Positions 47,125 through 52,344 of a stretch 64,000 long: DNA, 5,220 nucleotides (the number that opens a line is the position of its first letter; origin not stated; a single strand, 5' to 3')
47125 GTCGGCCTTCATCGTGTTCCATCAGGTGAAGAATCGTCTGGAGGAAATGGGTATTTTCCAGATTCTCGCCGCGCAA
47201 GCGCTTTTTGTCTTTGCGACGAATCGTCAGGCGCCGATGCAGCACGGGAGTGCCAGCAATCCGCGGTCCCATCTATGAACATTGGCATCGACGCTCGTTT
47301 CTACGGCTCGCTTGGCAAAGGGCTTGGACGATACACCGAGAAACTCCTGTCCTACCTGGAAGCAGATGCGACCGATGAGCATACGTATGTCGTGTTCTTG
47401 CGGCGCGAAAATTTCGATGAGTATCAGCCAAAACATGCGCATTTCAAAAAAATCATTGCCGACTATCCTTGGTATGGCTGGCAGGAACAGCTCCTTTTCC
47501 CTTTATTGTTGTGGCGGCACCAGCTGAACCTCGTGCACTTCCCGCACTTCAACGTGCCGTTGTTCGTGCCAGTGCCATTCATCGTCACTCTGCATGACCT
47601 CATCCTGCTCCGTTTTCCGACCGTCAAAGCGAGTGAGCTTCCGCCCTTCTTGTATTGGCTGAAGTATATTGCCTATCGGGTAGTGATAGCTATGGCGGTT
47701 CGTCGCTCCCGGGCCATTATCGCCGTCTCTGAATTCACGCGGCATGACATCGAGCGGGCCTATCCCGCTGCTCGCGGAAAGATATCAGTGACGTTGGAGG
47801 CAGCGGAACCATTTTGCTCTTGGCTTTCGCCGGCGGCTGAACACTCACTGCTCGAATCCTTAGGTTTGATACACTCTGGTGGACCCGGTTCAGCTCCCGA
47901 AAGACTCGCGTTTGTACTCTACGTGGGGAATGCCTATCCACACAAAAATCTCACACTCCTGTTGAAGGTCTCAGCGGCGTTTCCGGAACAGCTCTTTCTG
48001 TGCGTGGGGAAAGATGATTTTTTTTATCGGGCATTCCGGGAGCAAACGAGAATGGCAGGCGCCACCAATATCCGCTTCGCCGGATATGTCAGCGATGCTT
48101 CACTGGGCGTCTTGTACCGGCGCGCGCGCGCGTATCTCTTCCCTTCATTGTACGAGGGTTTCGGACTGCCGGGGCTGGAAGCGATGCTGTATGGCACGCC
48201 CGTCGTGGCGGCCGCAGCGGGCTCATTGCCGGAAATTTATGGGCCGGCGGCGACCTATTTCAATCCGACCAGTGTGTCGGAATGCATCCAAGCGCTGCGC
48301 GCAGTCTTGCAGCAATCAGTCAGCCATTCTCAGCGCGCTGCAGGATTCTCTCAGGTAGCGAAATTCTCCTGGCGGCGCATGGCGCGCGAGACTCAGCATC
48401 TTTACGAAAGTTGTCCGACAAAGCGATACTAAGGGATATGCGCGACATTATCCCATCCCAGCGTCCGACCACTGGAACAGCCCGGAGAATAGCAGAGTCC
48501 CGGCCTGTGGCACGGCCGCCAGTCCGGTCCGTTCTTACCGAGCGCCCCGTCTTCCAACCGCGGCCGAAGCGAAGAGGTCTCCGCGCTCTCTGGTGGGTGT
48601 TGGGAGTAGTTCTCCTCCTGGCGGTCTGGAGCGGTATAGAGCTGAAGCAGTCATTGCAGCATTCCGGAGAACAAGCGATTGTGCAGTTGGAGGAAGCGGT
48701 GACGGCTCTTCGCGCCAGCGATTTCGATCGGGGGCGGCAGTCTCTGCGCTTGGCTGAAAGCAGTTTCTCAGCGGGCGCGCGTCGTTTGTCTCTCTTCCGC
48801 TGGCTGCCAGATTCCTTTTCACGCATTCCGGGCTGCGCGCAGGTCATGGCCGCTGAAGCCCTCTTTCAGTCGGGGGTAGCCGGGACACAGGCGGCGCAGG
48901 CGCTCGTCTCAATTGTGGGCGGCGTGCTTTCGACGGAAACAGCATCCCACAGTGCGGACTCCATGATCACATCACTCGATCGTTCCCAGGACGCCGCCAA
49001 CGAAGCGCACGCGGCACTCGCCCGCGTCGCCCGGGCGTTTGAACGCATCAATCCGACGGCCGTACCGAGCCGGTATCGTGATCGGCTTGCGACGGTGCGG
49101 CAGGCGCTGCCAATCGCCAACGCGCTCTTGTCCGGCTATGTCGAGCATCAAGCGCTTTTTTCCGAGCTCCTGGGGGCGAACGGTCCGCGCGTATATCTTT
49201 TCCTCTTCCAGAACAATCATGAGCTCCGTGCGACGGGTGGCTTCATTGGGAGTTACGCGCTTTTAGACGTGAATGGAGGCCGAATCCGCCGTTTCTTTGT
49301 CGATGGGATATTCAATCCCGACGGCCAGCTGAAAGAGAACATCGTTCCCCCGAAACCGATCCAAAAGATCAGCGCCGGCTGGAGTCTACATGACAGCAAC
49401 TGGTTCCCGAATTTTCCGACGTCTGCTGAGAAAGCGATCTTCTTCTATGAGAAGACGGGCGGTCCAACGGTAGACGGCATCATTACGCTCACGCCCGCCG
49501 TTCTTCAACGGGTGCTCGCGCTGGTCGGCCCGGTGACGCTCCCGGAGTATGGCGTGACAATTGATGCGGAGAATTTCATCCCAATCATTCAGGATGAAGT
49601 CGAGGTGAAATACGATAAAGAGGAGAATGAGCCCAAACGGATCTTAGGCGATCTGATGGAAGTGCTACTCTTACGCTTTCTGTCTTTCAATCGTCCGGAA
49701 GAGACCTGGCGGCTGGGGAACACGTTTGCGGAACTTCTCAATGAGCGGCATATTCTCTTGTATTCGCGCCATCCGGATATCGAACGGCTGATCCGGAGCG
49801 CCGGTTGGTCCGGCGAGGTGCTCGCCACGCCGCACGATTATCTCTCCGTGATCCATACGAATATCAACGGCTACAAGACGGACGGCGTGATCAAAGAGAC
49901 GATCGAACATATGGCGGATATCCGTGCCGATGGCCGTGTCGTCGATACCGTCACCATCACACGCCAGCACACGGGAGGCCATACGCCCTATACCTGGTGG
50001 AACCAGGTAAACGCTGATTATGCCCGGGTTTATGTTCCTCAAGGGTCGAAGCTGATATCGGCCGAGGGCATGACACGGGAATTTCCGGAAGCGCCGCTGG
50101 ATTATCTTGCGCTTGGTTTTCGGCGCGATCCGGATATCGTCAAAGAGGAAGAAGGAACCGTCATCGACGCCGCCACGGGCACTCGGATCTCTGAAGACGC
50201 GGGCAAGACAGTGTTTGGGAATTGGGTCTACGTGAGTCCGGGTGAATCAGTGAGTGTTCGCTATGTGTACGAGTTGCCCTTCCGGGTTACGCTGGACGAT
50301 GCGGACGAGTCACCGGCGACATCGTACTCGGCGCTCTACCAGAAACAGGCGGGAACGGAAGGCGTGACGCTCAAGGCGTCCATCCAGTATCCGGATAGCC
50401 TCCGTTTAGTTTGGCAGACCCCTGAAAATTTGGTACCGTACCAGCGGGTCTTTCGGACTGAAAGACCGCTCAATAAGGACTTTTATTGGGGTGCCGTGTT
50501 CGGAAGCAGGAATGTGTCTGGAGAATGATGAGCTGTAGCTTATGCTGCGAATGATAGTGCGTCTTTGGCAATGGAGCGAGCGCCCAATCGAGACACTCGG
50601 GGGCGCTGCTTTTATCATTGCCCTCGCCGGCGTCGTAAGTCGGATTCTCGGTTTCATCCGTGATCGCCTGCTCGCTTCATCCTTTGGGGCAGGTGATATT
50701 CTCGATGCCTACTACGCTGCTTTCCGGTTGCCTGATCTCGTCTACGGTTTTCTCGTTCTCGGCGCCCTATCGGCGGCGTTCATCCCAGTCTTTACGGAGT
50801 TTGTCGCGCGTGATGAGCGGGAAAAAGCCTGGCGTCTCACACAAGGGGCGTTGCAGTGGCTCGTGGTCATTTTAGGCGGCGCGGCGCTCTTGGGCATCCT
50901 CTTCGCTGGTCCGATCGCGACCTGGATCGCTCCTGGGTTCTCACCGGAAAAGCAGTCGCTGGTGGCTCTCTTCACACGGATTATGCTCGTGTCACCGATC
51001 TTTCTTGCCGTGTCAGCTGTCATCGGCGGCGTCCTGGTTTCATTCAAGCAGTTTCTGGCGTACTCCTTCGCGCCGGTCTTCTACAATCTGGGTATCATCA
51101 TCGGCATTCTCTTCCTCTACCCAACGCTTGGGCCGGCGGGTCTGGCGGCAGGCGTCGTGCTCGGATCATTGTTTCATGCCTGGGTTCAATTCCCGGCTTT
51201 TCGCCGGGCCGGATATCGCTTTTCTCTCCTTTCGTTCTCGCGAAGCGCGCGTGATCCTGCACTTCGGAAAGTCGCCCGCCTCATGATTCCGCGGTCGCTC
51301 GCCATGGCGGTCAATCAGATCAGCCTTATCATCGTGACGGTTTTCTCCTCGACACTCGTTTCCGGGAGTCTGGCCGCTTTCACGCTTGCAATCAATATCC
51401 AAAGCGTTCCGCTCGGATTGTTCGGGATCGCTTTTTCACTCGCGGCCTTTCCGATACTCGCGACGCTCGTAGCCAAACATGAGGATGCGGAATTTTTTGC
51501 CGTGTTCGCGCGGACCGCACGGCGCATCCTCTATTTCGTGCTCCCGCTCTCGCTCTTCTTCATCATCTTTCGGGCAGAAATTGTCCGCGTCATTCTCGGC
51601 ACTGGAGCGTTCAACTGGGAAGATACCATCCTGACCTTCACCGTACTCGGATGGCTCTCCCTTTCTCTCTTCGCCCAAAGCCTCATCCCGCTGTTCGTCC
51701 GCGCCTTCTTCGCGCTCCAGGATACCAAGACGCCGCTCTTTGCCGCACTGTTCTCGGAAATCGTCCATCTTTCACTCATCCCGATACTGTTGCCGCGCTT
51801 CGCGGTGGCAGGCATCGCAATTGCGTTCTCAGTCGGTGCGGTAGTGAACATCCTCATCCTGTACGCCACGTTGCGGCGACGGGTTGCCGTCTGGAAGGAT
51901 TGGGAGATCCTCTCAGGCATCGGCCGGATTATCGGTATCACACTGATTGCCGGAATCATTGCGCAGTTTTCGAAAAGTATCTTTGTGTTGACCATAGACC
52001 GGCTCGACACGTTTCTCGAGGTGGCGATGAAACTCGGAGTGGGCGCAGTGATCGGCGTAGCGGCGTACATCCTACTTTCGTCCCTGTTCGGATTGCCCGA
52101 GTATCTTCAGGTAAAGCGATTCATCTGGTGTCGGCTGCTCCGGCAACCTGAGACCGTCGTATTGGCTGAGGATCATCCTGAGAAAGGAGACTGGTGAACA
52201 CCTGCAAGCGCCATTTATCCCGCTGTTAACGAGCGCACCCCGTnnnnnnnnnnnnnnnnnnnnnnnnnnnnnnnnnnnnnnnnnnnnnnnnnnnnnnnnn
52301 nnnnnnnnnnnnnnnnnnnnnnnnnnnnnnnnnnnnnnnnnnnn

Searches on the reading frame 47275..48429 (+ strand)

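Call 51: search_protein_families(library=pfam, proteins=[window:47275-48429:+], max_evalue=0.001)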
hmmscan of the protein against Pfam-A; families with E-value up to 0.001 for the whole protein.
window:47275-48429:+ (385 aa): 5 families
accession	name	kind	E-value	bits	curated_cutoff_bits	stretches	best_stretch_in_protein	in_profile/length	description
PF00534.26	Glycos_transf_1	-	3.7e-22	79.1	26.4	1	208-348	12-159/172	Glycosyl transferases group 1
PF13692.12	Glyco_trans_1_4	-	1.1e-19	71.5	27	1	214-346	4-141/142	Glycosyl transferases group 1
PF13439.12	Glyco_transf_4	-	1e-10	42.3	28.5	1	16-172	3-161/170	Glycosyltransferase Family 4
PF20706.3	GT4-conflict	-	4.9e-08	32.8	26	1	261-314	256-312/385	Family 4 Glycosyltransferase in conflict systems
PF13524.12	Glyco_trans_1_2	-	0.00054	20.4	25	0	241-350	17-117/144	Glycosyl transferase-like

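Call 63: search_protein_families(library=pfam, proteins=[window:47275-48429:+], max_evalue=0.001)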
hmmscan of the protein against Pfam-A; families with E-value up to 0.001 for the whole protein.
window:47275-48429:+ (385 aa): 5 families
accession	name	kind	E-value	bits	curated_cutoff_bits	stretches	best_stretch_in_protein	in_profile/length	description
PF00534.26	Glycos_transf_1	-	3.7e-22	79.1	26.4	1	208-348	12-159/172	Glycosyl transferases group 1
PF13692.12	Glyco_trans_1_4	-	1.1e-19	71.5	27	1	214-346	4-141/142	Glycosyl transferases group 1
PF13439.12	Glyco_transf_4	-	1e-10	42.3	28.5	1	16-172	3-161/170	Glycosyltransferase Family 4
PF20706.3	GT4-conflict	-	4.9e-08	32.8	26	1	261-314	256-312/385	Family 4 Glycosyltransferase in conflict systems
PF13524.12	Glyco_trans_1_2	-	0.00054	20.4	25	0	241-350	17-117/144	Glycosyl transferase-like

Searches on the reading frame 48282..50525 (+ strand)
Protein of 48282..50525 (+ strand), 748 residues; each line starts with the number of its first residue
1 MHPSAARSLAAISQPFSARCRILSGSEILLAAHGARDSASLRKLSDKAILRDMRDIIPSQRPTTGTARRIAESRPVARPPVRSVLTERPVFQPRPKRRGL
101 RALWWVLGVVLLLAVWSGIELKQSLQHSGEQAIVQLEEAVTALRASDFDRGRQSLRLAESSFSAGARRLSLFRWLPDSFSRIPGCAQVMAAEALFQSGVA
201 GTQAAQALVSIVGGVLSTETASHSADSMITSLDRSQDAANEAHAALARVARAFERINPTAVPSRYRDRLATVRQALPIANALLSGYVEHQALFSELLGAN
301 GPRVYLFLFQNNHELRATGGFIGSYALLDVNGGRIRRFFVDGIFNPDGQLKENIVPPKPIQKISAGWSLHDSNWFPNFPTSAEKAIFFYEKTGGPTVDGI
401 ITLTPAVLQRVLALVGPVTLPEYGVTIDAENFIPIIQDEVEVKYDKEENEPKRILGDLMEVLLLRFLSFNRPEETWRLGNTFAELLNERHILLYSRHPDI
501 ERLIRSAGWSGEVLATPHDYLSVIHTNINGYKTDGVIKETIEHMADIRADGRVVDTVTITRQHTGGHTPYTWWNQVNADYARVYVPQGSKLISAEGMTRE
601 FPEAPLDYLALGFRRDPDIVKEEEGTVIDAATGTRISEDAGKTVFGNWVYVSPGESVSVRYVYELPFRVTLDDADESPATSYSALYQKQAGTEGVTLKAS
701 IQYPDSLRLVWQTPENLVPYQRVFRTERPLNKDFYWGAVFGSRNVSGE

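Call 51: search_protein_families(library=pfam, proteins=[window:48282-50525:+], max_evalue=0.001)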
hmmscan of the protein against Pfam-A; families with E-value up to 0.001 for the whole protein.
window:48282-50525:+ (748 aa): 1 family
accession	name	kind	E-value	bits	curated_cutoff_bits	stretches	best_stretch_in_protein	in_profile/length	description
PF13196.11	DUF4012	-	2.7e-31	109.4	28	1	300-439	1-142/144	Protein of unknown function (DUF4012)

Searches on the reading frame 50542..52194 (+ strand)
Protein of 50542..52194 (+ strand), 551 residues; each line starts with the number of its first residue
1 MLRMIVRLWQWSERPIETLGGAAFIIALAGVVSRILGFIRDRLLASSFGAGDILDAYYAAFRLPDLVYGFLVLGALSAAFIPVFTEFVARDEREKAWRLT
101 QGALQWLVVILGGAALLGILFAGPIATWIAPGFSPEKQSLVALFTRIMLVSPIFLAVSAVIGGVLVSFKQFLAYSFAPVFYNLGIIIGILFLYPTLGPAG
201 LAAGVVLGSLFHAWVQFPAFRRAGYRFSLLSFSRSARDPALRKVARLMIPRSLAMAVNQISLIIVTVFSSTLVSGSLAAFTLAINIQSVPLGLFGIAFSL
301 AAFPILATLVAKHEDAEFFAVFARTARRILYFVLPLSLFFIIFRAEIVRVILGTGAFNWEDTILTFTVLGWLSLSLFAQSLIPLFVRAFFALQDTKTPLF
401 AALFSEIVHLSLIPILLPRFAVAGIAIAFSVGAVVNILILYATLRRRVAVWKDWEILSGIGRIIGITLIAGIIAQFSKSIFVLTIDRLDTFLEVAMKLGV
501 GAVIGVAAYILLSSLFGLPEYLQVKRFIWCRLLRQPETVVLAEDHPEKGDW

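Call 51: search_protein_families(library=pfam, proteins=[window:50542-52194:+], max_evalue=0.001)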
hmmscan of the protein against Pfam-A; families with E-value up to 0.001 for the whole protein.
window:50542-52194:+ (551 aa): 2 families
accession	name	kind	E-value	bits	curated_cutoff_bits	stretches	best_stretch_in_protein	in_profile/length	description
PF03023.19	MurJ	-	3.1e-83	280.3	27.4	1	44-480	1-435/451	Lipid II flippase MurJ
PF01554.23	MatE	-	0.00062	19.9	24.9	1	250-414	1-160/161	MatE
